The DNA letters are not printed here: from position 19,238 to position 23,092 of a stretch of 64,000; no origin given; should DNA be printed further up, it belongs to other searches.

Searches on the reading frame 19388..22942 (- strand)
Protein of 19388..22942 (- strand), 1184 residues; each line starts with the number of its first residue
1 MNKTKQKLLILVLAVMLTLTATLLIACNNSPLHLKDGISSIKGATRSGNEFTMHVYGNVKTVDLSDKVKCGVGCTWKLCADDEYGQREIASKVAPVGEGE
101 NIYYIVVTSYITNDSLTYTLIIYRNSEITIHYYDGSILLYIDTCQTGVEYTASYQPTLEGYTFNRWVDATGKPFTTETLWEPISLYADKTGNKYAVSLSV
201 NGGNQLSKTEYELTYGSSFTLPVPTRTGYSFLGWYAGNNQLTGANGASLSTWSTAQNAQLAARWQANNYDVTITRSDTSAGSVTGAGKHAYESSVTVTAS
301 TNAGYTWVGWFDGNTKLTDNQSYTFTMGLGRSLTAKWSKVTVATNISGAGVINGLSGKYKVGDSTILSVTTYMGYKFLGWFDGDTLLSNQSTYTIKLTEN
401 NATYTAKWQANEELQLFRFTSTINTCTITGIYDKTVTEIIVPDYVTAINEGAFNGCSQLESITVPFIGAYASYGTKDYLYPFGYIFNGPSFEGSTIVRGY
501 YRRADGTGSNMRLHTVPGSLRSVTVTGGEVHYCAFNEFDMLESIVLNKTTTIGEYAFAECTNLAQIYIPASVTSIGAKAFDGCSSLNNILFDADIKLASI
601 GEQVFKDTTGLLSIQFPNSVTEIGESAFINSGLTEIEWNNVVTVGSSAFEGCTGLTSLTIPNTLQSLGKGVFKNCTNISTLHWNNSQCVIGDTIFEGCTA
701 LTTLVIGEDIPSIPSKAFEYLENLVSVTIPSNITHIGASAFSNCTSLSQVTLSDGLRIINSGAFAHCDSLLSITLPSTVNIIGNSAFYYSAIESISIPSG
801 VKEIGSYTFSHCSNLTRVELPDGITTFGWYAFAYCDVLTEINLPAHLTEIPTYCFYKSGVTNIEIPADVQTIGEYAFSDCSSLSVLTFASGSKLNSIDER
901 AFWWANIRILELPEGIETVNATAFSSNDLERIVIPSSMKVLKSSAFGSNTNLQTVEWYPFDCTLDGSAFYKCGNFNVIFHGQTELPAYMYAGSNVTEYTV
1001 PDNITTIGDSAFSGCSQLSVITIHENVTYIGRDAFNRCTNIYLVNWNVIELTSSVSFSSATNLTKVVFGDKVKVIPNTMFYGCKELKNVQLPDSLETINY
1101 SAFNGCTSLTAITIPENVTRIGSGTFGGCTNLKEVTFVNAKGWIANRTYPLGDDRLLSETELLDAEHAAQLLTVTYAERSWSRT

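Call 91: search_protein_families(library=pfam, proteins=[window:19388-22942:-], max_evalue=0.0001)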
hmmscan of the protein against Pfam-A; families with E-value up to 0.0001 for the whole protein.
window:19388-22942:- (1184 aa): 4 families
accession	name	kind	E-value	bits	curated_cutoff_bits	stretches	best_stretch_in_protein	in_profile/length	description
PF13306.12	LRR_5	-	2.3e-148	486.9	27.7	6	734-858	1-123/127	BspA type Leucine rich repeat region (6 copies)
PF13855.12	LRR_8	-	5e-29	100.3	27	0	731-777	11-58/61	Leucine rich repeat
PF18998.6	Flg_new_2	-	1.5e-18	66.9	23.6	2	272-340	2-72/73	Divergent InlB B-repeat domain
PF09479.16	Flg_new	-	3.3e-15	56.4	27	1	194-240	1-44/65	Listeria-Bacteroides repeat domain (List_Bact_rpt)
